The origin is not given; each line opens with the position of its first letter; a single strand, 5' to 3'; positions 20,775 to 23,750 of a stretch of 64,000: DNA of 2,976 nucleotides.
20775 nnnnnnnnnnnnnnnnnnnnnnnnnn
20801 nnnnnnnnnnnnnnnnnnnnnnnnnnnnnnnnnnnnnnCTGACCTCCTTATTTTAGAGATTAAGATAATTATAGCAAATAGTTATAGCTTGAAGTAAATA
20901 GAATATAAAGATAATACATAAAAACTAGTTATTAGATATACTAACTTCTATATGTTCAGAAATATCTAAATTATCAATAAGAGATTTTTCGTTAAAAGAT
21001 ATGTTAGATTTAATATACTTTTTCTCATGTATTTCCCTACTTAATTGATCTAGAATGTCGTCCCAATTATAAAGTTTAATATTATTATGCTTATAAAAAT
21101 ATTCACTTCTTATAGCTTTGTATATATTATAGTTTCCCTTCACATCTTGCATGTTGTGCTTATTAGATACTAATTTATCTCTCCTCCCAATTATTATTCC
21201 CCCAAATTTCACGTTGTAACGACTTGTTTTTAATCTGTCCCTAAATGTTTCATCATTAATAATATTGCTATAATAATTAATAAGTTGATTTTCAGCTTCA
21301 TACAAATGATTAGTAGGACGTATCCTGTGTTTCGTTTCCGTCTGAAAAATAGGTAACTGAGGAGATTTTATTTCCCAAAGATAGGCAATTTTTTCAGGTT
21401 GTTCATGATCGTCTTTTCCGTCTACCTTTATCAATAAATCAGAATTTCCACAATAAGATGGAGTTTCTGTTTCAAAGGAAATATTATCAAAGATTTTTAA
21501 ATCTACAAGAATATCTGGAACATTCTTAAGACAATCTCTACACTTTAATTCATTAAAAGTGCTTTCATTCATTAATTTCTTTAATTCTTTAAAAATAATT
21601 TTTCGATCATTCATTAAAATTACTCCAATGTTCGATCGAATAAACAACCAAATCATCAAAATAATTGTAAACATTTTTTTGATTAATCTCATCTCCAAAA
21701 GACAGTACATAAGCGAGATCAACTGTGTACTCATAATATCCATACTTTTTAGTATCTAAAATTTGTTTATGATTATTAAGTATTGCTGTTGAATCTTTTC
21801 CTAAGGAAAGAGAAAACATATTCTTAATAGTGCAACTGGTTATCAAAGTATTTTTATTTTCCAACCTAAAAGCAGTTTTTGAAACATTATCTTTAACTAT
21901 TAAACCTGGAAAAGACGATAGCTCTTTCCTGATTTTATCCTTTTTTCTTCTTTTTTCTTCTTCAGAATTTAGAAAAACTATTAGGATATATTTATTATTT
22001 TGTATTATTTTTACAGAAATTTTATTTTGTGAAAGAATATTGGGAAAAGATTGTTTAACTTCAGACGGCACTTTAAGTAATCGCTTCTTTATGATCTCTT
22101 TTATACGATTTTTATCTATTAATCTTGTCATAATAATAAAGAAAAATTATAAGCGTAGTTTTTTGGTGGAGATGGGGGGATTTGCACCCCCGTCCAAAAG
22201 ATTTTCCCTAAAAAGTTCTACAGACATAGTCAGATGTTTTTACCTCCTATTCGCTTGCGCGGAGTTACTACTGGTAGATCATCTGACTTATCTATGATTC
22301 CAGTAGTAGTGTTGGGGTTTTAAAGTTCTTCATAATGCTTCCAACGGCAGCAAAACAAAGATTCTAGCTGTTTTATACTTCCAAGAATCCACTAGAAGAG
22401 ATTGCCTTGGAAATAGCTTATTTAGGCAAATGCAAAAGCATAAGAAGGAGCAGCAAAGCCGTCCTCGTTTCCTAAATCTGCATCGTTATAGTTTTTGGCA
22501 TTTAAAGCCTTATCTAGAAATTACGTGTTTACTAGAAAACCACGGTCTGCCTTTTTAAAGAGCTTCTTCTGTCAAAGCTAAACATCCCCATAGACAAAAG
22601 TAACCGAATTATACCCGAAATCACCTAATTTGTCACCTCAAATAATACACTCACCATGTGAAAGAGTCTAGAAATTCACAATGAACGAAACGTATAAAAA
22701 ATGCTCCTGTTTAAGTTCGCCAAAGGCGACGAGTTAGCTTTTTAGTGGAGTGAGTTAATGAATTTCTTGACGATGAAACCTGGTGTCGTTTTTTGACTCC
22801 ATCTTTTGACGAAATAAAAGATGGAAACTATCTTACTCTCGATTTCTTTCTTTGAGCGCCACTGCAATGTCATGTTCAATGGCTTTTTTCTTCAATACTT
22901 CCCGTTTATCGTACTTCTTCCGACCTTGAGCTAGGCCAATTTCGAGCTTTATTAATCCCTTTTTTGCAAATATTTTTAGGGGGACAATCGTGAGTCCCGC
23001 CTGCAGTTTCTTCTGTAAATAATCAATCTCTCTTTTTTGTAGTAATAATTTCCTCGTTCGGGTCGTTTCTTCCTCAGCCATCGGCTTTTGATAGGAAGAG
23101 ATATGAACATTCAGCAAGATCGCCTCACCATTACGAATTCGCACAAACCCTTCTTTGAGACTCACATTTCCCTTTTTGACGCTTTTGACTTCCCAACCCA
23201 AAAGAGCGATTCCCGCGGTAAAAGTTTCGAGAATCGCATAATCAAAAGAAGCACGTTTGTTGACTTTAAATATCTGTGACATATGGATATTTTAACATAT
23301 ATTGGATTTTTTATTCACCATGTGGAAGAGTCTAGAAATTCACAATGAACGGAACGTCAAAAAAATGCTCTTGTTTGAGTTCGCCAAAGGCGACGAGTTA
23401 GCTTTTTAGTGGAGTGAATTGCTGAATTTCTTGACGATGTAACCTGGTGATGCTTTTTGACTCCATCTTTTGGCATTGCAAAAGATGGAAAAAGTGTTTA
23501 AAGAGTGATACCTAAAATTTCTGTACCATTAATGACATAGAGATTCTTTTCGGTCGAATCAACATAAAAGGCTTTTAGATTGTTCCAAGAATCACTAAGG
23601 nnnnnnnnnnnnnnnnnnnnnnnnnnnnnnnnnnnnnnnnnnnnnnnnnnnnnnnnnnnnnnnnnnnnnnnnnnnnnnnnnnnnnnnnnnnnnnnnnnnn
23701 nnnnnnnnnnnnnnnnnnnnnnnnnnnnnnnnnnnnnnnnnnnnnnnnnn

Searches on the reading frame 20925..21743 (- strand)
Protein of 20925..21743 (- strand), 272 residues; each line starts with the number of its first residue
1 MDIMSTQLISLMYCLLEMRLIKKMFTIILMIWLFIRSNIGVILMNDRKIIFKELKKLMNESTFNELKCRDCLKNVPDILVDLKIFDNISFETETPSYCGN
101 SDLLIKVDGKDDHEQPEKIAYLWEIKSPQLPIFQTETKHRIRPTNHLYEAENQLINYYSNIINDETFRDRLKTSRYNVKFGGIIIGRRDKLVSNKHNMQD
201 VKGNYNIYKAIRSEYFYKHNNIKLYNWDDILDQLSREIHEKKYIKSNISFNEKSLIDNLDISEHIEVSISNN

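Call 15: search_protein_families(library=pfam, proteins=[window:20925-21743:-])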
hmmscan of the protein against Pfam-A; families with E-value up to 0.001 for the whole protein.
window:20925-21743:- (272 aa): 1 family
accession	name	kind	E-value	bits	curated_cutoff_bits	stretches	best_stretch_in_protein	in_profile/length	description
PF14082.12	SduA_C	-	1.7e-07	32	27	1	65-229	4-157/159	Shedu protein SduA, C-terminal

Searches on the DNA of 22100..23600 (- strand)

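Call 8: search_rna_families(source=window, start=22100, end=23600, threshold=evalue, max_evalue=10)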
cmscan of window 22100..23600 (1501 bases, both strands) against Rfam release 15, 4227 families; matches with E-value up to 10: 6.
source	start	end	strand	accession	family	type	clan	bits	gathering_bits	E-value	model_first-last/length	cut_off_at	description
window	22164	22589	-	RF00023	tmRNA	Gene;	CL00001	125.1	47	4.2e-50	1-374/374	no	transfer-messenger RNA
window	22100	22225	-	RF04321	tmRNA_permuted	Gene;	-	30.6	47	0.0005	1-87/213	3'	permuted transfer-messenger RNA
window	23452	23506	+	RF03938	mir-4662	Gene; miRNA;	-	21.1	97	0.38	1-67/67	no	mir-4662 microRNA precursor family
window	23476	23526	+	RF00150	SNORD42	Gene; snRNA; snoRNA; CD-box;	-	19.9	39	4.7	1-68/68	no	Small nucleolar RNA SNORD42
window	23452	23495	-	RF03938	mir-4662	Gene; miRNA;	-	17.2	97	4.8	1-67/67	no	mir-4662 microRNA precursor family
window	22167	22205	+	RF04351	Plastid-psbl-rps4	Cis-reg;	-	16.6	68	3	1-53/53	no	Plastid-psbl-rps4 3UTR RNA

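Call 34: search_dna_similar(query=window:22640-22835:-, collection=phages, mode=distant, max_evalue=0.01)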
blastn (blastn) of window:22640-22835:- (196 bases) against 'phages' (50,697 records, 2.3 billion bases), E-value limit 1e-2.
No match.

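Call 42: search_rna_families(source=L053, threshold=gathering)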
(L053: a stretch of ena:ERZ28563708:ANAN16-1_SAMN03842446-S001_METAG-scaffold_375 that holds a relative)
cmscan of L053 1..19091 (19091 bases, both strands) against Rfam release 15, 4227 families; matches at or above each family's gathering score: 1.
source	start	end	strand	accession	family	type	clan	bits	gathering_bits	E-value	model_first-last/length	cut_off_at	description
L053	1606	1679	+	RF00005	tRNA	Gene; tRNA;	CL00001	61.8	29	1.6e-11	1-71/71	no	tRNA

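Call 45: search_rna_families(source=L053, start=11000, end=12950, threshold=evalue, max_evalue=1)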
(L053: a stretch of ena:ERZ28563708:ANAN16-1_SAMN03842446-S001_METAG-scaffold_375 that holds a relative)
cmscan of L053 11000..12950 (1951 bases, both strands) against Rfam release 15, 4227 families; matches with E-value up to 1: 0.
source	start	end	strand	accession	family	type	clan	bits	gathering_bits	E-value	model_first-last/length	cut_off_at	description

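Call 79: build_rna_model(alignment_id=A3)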
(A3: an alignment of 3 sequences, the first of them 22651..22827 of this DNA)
Model R1 built from alignment A3 (3 sequences, 177 columns); structure: RNAalifold consensus.
model positions 177; base pairs 44; branch points 2; effective number of sequences 0.92; information 0.589 bits per position. Calibrated on 0.2 Mb of random sequence (short: E-values are rough).
structure used (alignment columns):
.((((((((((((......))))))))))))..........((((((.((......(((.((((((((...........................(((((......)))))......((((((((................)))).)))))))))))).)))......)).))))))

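Call 80: search_with_rna_model(model_id=R1, sources=[window, L011, L012, L013, L015, L016, L053, L060, L061, L062, L064, L066], max_evalue=10)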
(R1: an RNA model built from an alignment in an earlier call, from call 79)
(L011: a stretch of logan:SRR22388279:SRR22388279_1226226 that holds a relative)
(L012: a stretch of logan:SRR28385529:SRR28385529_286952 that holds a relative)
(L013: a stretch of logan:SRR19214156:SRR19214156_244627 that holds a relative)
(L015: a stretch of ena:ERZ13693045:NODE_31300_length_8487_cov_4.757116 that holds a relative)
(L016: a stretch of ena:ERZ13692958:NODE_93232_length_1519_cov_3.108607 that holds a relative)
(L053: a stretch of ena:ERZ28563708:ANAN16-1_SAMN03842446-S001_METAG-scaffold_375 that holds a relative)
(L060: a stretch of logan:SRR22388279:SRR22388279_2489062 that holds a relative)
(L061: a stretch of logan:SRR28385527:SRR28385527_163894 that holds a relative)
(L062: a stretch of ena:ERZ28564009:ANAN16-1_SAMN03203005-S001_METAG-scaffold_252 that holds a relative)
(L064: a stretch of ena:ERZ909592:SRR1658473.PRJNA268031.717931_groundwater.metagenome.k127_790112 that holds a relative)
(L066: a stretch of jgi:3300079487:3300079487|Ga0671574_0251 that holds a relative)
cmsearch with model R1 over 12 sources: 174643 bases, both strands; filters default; matches with E-value up to 10: 14.
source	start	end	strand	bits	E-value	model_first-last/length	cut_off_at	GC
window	23315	23491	-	225.1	2.3e-55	1-177/177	no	0.4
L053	11112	11288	+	221.5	1.8e-54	1-177/177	no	0.4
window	22651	22827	-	215.2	7.5e-53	1-177/177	no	0.37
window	22626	22786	+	22.8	0.00079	1-177/177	no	0.37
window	23271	23450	+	19.5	0.0056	1-177/177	no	0.36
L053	11153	11303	-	17.4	0.019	1-177/177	no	0.35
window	23462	23489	+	16.7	0.029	3-30/177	no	0.39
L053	10090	10277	-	13.5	0.19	1-177/177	no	0.32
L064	11600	11699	+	12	0.46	1-177/177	no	0.3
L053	11114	11141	-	11.5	0.6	3-30/177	no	0.46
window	8258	8322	+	9.6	1.8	1-177/177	no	0.34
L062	4086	4150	-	9.6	1.8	1-177/177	no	0.34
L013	6861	6921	+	9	2.7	1-177/177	no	0.28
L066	2070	2110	+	7.6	6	1-177/177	no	0.34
